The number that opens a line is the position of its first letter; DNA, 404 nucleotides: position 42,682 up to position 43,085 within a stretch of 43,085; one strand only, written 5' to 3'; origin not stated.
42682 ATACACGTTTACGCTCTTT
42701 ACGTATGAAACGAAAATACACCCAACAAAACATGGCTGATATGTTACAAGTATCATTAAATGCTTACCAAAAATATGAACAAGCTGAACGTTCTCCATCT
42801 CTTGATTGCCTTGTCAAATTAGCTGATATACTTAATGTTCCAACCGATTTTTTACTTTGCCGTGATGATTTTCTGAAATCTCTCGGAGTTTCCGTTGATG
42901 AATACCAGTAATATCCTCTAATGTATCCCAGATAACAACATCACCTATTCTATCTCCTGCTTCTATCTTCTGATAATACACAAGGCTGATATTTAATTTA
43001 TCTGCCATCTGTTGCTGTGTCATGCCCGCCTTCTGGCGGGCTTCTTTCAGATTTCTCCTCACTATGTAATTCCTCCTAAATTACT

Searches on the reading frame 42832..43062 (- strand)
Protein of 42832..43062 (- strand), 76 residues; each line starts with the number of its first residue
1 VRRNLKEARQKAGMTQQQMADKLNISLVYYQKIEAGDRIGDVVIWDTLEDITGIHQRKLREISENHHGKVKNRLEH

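Call 6: search_protein_families(library=pfam, proteins=[window:42832-43062:-], max_evalue=0.01)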
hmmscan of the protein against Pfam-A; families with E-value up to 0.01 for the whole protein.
window:42832-43062:- (76 aa): 4 families
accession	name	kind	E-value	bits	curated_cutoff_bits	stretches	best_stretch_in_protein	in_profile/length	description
PF01381.28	HTH_3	-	1.9e-10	41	23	1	5-38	1-34/55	Helix-turn-helix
PF13413.12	HTH_25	-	1.5e-07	31.5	24.6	1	5-37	2-34/62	Helix-turn-helix domain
PF13560.12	HTH_31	-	2.5e-07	31.3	27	1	3-53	4-55/64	Helix-turn-helix domain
PF12844.13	HTH_19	-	2.8e-06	27.6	30.2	1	4-36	3-35/64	Helix-turn-helix domain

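Call 13: find_related_loci(query=window:42835-43062:-, collection=viral_contigs, flank=4000)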
Query seq(76 aa) (76 aa) in viral_contigs; peptide patterns used: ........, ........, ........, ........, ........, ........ (x = any residue, [..] = any of these).
88 stretches matched a pattern; 68 encode a relative of the query (tblastn E <= 1e-3); 68 distinct loci.
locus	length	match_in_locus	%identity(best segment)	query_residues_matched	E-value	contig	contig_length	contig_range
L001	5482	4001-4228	99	1-76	2e-47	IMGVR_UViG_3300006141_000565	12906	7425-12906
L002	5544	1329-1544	79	1-72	1e-35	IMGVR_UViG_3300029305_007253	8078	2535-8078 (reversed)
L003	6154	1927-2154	74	1-76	5e-34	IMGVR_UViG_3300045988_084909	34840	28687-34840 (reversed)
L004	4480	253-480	75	1-76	7e-34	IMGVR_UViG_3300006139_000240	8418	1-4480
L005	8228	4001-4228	72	1-76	2e-33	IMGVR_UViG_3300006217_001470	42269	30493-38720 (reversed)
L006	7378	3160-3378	71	1-73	8e-33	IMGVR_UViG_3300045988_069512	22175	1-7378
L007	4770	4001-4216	75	1-72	6e-33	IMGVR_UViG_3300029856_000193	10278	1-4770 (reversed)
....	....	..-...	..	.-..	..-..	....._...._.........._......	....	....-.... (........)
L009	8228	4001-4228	68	1-76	8e-32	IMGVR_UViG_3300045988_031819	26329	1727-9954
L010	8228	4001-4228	68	1-76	8e-32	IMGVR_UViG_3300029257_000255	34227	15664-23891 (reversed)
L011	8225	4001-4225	73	2-76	5e-32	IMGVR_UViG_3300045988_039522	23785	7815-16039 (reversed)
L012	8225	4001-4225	73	2-76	5e-32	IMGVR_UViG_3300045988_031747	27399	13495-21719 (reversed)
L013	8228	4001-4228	68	1-76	8e-32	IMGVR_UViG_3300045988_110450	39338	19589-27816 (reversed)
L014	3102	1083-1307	73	2-76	1e-31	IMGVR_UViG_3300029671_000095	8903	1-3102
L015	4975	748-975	71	1-76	3e-31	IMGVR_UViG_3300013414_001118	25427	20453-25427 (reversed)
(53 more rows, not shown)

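Call 16: search_protein_families(library=phrogs, proteins=[window:42832-43062:-], max_evalue=0.001)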
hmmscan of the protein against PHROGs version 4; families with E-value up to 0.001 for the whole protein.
window:42832-43062:- (76 aa): 11 families
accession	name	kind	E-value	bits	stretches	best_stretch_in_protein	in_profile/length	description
phrog_8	-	transcription regulation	3.8e-08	34.1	1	4-39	80-115/346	transcriptional regulator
phrog_3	-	transcription regulation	2.6e-07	31.8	1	1-66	89-152/430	transcriptional repressor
phrog_2104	-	unknown function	1.1e-05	26.6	1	4-38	43-77/103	-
phrog_5823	-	transcription regulation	3.1e-05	24.3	1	4-38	10-44/404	transcriptional regulator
phrog_7950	-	transcription regulation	6.9e-05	23.8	1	3-34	10-41/68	transcriptional repressor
phrog_2328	-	transcription regulation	0.00012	22.9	1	5-54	20-69/128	transcriptional repressor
phrog_955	-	DNA, RNA and nucleotide metabolism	0.00022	22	1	6-64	30-88/142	HTH DNA binding protein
phrog_2439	-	transcription regulation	0.00033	20.6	1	3-54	10-61/367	transcriptional regulator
phrog_1373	-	transcription regulation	0.00039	21.4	1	3-37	66-100/166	transcriptional regulator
phrog_4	-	transcription regulation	0.00046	20.3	1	4-40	140-173/400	transcriptional repressor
phrog_7241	-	transcription regulation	0.00059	20.9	1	8-43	69-104/122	transcriptional regulator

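Call 21: find_related_loci(query=window:42835-43062:-, collection=genome_contigs, flank=5000)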
Query seq(76 aa) (76 aa) in genome_contigs; peptide patterns used: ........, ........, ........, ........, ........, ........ (x = any residue, [..] = any of these).
332 stretches matched a pattern; 135 encode a relative of the query (tblastn E <= 1e-3); the best 80 are kept; 80 distinct loci.
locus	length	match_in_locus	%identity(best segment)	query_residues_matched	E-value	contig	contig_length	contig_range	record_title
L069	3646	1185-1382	86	1-66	6e-35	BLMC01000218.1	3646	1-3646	Lachnospiraceae bacterium IMSAGC_011 DNA, IMSAGC_011_contig_218, whole genome shotgun sequence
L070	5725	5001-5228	75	1-76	9e-35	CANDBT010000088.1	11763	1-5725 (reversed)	MAG TPA_asm: uncultured bacterium isolate ERR6760060_bin.77_metawrap_v1.3_MAG genome assembly, contig: ERZ12802922.6204,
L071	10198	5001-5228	75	1-76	1e-34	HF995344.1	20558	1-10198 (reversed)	Firmicutes bacterium CAG:646 genomic scaffold, scf56, whole genome shotgun sequence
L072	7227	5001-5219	78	1-73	3e-34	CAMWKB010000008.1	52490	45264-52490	MAG TPA_asm: uncultured Lachnospiraceae bacterium isolate SRR14411261_bin.5_metawrap_v1.3_MAG genome assembly, contig: N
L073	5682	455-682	72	1-76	2e-33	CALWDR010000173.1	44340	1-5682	MAG: uncultured Lachnospiraceae bacterium isolate E08__bin320 genome assembly, contig: E08__k127_1745395, whole genome s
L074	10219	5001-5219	73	1-73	4e-33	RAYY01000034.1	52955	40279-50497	Bacterium D16-56 strain D16-56 Scaffold34_1, whole genome shotgun sequence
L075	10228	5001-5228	72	1-76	6e-33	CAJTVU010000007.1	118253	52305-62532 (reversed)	MAG TPA_asm: uncultured Dorea sp. isolate MGBC116935 genome assembly, contig: MGBC116935.7, whole genome shotgun sequenc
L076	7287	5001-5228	74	1-76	2e-32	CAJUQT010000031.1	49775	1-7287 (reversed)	MAG TPA_asm: uncultured Acetatifactor sp. isolate MGBC163656 genome assembly, contig: MGBC163656.31, whole genome shotgu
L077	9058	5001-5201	79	1-67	3e-32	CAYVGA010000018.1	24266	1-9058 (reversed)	MAG TPA_asm: uncultured Lachnobacterium sp. isolate SRP315200_co1_285 genome assembly, contig: NODE_3421_length_24266_co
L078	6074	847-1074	71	1-76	5e-32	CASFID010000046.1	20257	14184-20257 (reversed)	uncultured Eubacteriales bacterium isolate SI.A79.metabat-bins.144 genome assembly, contig: SI.A79.metabat-bins.144.fa_k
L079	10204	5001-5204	76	1-68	4e-32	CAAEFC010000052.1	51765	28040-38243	MAG TPA_asm: Bacilli bacterium, isolate HGM10897, WGS project CAAEFC010000000 data, contig: ERS396532_100_k85_148649, wh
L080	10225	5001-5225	73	2-76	7e-32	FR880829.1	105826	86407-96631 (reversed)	Clostridium sp. CAG:510 genomic scaffold, scf64, whole genome shotgun sequence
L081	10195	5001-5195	83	1-65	6e-32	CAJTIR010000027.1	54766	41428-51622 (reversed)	Lachnospiraceae bacterium isolate C77 genome assembly, contig: MGBC000254.27, whole genome shotgun sequence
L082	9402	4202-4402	78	1-67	1e-31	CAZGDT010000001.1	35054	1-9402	MAG TPA_asm: uncultured Eubacterium sp. isolate SRP225648_co1_279 genome assembly, contig: NODE_2398_length_35054_cov_7.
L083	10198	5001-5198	80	1-66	2e-31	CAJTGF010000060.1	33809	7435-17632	Clostridiaceae bacterium isolate C65_88_CS_BP genome assembly, contig: MGBC000181.60, whole genome shotgun sequence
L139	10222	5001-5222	61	2-75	1e-25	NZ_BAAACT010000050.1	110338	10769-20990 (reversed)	Faecalicatena contorta strain JCM 6483 sequence050, whole genome shotgun sequence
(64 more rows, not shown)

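Call 35: search_solved_structures(query=window:42835-43062:-, max_evalue=0.01)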
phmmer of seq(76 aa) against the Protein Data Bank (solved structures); distinct sequences matched with E-value up to 0.01: 2.
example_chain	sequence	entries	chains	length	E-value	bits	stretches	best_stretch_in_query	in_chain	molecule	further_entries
7t8i_A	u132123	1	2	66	0.00031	24.5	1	3-34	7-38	Phage element (ICEBs1)transcriptional regulator (Xre family)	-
8tac_A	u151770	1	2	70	0.00059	23.6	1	3-54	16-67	DBP48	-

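Call 40: search_protein_families(library=ncbifam, proteins=[window:42832-43062:-], max_evalue=0.001)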
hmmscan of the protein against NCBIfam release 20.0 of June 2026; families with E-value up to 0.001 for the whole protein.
window:42832-43062:- (76 aa): 3 families
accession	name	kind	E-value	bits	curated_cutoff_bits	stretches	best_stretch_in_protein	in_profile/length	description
NF041951.1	phage_RstR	subfamily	5.6e-08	33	80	1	3-39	5-41/108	RstR family transcriptional repressor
TIGR00270.2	TIGR00270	equivalog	6.8e-06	26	110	1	4-60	79-135/159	multiprotein bridging factor aMBF1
TIGR03070.1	couple_hipB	subfamily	1.6e-05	24.8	71.65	1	5-37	7-39/58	type II toxin-antitoxin system Y4mF family antitoxin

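Call 41: search_protein_families(library=padloc, proteins=[window:42832-43062:-], max_evalue=0.001)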
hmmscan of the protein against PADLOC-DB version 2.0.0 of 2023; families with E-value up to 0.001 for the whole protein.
window:42832-43062:- (76 aa): 4 families
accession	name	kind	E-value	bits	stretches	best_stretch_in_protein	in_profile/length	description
PDLC02926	HTH_VI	-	2.3e-08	32.2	1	3-43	4-44/92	-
PDLC03665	Control_protein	-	2.6e-05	22.4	1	3-61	11-70/77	control protein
PDLC04775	PDC-M69A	-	0.00043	18.8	1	4-61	11-68/113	-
PDLC04142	capH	-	0.00096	18.2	0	3-38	9-43/103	capH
